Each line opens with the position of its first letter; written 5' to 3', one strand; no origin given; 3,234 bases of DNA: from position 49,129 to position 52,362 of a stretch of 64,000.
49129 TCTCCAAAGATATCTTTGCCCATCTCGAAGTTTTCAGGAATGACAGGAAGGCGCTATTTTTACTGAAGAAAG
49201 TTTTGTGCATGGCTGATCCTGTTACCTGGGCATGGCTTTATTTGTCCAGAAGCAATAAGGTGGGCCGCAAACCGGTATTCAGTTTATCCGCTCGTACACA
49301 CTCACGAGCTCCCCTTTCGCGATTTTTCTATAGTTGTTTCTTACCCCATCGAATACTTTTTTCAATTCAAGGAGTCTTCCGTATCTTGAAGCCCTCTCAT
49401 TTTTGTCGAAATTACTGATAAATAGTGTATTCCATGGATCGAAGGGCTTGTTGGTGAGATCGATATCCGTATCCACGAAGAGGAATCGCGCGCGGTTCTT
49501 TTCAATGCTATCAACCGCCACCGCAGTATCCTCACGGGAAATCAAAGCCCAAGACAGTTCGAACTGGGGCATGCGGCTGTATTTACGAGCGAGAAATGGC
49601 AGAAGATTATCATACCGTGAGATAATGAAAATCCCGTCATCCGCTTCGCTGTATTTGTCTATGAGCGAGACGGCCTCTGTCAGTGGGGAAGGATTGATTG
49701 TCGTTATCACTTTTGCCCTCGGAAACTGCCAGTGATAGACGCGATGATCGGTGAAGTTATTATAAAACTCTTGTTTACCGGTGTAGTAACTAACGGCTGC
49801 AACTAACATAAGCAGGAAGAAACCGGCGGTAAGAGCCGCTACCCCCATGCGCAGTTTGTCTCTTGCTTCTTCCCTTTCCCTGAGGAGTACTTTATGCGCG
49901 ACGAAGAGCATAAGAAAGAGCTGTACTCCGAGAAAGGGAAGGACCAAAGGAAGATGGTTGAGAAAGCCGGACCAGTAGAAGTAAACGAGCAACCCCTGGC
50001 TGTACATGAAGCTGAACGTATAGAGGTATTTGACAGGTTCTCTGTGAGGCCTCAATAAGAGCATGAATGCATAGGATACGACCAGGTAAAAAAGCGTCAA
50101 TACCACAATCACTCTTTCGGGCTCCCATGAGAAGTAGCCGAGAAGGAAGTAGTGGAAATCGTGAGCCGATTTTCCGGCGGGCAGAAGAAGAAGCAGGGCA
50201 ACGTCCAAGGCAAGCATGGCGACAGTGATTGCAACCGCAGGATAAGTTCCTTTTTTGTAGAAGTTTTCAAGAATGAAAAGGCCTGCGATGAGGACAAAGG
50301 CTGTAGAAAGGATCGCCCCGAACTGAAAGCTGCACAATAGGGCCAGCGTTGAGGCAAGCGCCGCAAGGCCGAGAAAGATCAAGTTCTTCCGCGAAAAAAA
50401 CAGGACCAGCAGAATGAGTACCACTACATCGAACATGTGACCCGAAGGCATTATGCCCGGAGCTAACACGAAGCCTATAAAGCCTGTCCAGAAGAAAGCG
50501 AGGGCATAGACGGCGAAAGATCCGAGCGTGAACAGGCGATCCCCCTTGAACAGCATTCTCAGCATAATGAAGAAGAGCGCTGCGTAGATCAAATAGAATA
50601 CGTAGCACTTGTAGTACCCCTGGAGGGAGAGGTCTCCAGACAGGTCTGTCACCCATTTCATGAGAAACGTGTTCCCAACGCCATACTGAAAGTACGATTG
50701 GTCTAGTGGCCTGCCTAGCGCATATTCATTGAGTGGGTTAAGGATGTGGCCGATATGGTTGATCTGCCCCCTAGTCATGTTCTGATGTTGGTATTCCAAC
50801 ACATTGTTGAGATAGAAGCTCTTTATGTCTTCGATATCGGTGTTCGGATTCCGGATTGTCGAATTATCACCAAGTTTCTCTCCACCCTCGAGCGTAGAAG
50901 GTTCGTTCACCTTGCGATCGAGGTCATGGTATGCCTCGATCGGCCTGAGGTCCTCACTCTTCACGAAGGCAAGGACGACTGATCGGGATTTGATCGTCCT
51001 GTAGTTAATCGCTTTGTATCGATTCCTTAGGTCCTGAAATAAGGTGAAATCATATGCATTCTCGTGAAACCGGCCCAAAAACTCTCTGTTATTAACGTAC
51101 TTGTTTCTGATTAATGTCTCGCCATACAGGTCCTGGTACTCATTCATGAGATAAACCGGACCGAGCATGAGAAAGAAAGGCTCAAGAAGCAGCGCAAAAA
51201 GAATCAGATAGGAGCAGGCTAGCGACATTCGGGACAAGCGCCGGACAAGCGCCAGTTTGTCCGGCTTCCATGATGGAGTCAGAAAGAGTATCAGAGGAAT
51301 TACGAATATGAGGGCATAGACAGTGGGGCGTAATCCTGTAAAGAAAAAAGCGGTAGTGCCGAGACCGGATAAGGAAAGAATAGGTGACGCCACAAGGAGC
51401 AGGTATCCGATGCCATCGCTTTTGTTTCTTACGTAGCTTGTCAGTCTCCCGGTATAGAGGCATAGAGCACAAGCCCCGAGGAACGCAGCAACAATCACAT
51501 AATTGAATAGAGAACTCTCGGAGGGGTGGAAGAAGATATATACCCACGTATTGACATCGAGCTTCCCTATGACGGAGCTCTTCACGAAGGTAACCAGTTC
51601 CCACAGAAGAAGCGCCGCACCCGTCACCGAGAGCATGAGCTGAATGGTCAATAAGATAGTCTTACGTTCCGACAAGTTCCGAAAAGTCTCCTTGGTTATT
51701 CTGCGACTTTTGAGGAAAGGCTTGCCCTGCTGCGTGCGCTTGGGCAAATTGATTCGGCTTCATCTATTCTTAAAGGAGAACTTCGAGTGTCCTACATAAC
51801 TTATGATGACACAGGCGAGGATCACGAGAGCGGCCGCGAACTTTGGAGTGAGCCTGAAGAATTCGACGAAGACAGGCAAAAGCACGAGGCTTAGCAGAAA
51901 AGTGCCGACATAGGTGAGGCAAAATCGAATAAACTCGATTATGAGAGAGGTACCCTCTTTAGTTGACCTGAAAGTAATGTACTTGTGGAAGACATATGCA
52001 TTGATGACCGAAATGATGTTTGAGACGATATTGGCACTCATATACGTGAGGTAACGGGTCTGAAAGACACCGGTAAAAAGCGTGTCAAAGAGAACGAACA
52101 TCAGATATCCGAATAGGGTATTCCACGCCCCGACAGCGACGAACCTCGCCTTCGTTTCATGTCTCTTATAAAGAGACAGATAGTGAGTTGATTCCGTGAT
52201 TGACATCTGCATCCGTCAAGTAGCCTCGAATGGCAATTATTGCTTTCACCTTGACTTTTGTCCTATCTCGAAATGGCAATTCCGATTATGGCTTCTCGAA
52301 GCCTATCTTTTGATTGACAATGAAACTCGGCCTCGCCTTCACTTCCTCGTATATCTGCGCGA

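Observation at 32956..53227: Exceptionally methylation-rich glycan locus: six SAM methyltransferases plus a B12-radical SAM enzyme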

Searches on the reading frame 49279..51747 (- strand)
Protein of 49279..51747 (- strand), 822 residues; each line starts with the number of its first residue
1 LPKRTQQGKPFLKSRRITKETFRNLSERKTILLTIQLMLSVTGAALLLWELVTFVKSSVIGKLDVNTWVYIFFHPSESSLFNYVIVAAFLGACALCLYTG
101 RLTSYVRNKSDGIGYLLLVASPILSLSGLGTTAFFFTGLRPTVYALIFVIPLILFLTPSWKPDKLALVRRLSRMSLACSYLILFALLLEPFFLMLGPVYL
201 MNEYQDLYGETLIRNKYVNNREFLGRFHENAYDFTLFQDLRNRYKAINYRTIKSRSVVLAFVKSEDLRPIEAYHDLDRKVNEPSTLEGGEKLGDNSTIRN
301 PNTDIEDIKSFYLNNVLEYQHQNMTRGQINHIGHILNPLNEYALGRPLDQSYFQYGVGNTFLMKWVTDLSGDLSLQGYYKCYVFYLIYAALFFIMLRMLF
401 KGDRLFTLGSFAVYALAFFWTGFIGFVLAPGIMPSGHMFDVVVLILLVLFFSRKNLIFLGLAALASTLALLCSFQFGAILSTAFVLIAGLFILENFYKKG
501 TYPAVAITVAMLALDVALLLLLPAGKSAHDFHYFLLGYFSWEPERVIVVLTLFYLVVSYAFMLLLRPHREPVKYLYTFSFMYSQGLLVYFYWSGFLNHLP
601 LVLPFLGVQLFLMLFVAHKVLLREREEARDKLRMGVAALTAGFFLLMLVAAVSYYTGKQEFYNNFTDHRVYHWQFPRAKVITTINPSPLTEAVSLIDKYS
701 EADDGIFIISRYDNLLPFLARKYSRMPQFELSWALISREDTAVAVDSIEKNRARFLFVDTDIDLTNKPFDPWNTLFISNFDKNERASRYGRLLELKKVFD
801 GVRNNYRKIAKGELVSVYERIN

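Call 4: search_protein_families(library=pfam, proteins=[window:49279-51747:-], max_evalue=0.01)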
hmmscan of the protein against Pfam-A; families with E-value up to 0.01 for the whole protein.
window:49279-51747:- (822 aa): 0 families

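Call 9: search_protein_families(library=ncbifam, proteins=[window:49279-51747:-], max_evalue=0.001)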
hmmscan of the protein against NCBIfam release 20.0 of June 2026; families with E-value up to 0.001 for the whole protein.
window:49279-51747:- (822 aa): 0 families

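Call 46: search_protein_representatives(protein=window:49279-51747:-)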
Query: 822 residues. Proteins with E-value up to 0.001 (for the whole library): 433; up to 1e-10: 386; up to 1e-30: 275. The best 150 are listed.
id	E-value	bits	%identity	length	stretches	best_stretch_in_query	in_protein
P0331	0.0e+00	1399.5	81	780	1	38-822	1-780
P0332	2.4e-195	667.4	43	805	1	22-820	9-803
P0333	1.5e-193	661.5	60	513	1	309-820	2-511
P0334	2.1e-179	614.7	44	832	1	25-822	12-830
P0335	1.9e-171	588.4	42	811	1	22-821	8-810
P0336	2.0e-170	585.1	42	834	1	24-821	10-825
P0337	4.4e-169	580.6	39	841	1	23-819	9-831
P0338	9.8e-167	572.8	43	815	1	26-820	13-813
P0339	3.1e-161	554.6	43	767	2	264-820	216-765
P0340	1.3e-160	552.6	38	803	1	21-820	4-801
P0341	7.8e-158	543.4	39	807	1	27-820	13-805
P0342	2.7e-156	538.3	41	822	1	29-819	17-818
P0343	4.6e-155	534.2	41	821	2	303-820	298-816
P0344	9.6e-153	526.5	41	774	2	299-820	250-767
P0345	1.5e-152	525.9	41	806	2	304-821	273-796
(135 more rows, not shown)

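Call 48: search_solved_structures(query=A3, max_evalue=1)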
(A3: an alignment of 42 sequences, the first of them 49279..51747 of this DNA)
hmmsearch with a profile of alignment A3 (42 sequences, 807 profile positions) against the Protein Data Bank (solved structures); distinct sequences matched with E-value up to 1: 2.
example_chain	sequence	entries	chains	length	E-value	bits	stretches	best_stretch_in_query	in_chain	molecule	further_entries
3ef1_A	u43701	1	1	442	0.46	11.9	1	187-275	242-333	RNA polymerase II subunit A C-terminal domain phosphatase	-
6b85_J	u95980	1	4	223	0.84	11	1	48-121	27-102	TMHC4_R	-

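Call 61: predict_structure(alignment_id=A3)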
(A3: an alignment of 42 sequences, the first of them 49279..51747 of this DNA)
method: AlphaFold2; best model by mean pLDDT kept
length: 822 residues; sequences in the alignment: 42
mean_pLDDT: 84.7   pTM: 0.85
mean pLDDT of the five models: 84.7, 83.9, 83.5, 82.6, 82.3
residues with pLDDT >= 90: 491; 70-90: 195; 50-70: 70; < 50: 66
segments of 3 or more residues with pLDDT < 50: 1-16, 133-136, 138-163, 283-299
pLDDT, mean of each block of 10 residues (from residue 1): 42 48 63 82 90 90 86 91 95 88 76 75 68 48 41 36 54 83 93 94 94 95 78 60 61 64 81 75 47 43 80 94 91 92 91 88 92 93 96 97 95 96 86 86 98 95 97 93 96 87 94 94 71 89 91 93 91 96 96 91 96 96 89 90 89 94 97 96 97 97 93 96 93 94 96 96 76 86 92 96 98 97 91
secondary structure, 60 per line:
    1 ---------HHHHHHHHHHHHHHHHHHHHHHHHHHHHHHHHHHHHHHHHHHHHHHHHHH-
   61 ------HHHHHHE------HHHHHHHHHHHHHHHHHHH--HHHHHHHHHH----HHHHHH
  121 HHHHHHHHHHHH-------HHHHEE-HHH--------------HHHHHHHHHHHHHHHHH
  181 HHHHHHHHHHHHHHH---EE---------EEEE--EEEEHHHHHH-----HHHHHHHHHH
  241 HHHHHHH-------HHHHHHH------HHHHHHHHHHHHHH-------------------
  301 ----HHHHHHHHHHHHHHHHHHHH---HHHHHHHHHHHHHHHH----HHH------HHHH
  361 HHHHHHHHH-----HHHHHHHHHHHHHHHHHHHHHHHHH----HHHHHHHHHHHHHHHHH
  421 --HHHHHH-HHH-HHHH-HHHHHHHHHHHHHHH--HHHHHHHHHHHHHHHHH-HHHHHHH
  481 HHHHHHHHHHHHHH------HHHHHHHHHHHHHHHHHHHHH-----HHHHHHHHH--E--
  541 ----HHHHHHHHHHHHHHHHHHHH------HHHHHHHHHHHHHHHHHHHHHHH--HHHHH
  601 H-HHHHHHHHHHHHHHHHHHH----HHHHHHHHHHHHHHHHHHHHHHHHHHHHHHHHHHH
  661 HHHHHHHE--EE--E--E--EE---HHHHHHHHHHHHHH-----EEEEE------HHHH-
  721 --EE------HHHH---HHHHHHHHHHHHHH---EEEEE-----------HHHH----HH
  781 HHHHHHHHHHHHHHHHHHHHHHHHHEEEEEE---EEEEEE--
elements in order (helices of 4 or more, strands of 3 or more residues): H10-59 H67-72 H80-98 H101-110 H115-132 H140-143 H164-195 E210-213 E216-219 H220-225 H231-247 H255-261 H268-281 H305-324 H328-343 H357-369 H375-399 H404-420 H423-428 H434-437 H439-453 H456-472 H474-494 H501-521 H527-535 H545-564 H571-593 H596-601 H603-621 H626-667 H686-699 E705-709 H716-719 H731-734 H738-751 E755-759 H771-774 H779-805 E806-811 E815-820

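Call 64: fold_search(model_id=the predicted structure, library=pdb)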
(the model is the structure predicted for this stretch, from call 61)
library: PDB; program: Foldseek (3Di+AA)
matches with E <= 10: 280; with E <= 0.001: 11
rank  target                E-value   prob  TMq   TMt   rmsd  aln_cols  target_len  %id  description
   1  6ezn_F                7.7e-05  1.00  0.32  0.38  13.6       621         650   11  Cryo-EM structure of the yeast oligosaccharyltransferase (OST) complex (released 2018-01-17)
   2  5ogl_A                9.5e-05  1.00  0.30  0.34  11.4       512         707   13  Structure of bacterial oligosaccharyltransferase PglB in complex with an acceptor peptide and an lipid-linked oligosac (released 2017-10-25)
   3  6gxc_A                1.6e-04  1.00  0.28  0.32  14.3       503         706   13  Bacterial oligosaccharyltransferase PglB in complex with an inhibitory peptide and a reactive lipid-linked oligosaccha (released 2018-11-14)
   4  8b6l_I                2.2e-04  1.00  0.32  0.37  14.5       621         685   10  Subtomogram average of the human Sec61-TRAP-OSTA-translocon (released 2022-12-07)
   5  8agb_A                2.5e-04  1.00  0.33  0.40  13.4       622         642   10  Structure of yeast oligosaccharylransferase complex with lipid-linked oligosaccharide bound (released 2022-12-07)
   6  8age_A                2.9e-04  1.00  0.33  0.39  12.9       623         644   10  Structure of yeast oligosaccharylransferase complex with acceptor peptide bound (released 2022-12-07)
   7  6s7o_A                4.1e-04  1.00  0.31  0.37  12.8       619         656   10  Cryo-EM structure of human oligosaccharyltransferase complex OST-A (released 2019-12-18)
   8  6s7t_A                5.7e-04  1.00  0.32  0.37  15.8       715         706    9  Cryo-EM structure of human oligosaccharyltransferase complex OST-B (released 2019-12-18)
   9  3rce_A                6.7e-04  1.00  0.30  0.35  12.2       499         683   13  Bacterial oligosaccharyltransferase PglB (released 2011-06-15)
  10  8if8_C                7.0e-04  1.00  0.33  0.43  21.1       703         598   12  Arabinosyltransferase AftA (released 2023-05-31)
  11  9n9j_I                9.0e-04  1.00  0.29  0.33  18.5       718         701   11  Structure of a GRP94 folding intermediate engaged with a CCDC134- and FKBP11-bound secretory translocon (released 2025-11-19)
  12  8if8_B                1.0e-03  1.00  0.34  0.43  22.2       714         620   11  Arabinosyltransferase AftA (released 2023-05-31)
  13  7zli_A                1.8e-03  1.00  0.33  0.39  13.6       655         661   11  Cryo-EM structure of C-mannosyltransferase CeDPY19, in complex with Dol25-P-Man and bound to CMT2-Fab and anti-Fab nan (released 2023-01-11)
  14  8agc_A                2.3e-03  1.00  0.32  0.36  14.5       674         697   10  Structure of yeast oligosaccharylransferase complex with lipid-linked oligosaccharide and non-acceptor peptide bound (released 2022-12-07)
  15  8pn9_A                2.9e-03  1.00  0.31  0.37  14.5       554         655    9  Structure of human oligosaccharyltransferase OST-A complex bound to NGI-1 (released 2024-05-08)
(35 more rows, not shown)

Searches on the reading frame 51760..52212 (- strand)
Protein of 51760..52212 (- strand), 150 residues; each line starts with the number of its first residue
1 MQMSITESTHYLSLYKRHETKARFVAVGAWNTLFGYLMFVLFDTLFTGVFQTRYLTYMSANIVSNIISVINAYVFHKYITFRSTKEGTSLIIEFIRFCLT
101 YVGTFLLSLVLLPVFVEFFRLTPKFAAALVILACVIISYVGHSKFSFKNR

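Call 4: search_protein_families(library=pfam, proteins=[window:51760-52212:-], max_evalue=0.01)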
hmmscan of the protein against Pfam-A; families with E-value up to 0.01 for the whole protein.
window:51760-52212:- (150 aa): 2 families
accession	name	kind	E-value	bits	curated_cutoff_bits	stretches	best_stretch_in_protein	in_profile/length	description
PF04138.20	GtrA_DPMS_TM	-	7.6e-20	71.7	26.1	1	23-147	1-117/117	GtrA/DPMS, transmembrane domain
PF05231.19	MASE1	-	0.0017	18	29.8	1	29-137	122-252/299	MASE1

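Call 70: search_protein_families(library=ncbifam, proteins=[window:51760-52212:-], max_evalue=0.000001)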
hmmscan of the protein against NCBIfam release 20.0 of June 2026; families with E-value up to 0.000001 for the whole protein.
window:51760-52212:- (150 aa): 0 families
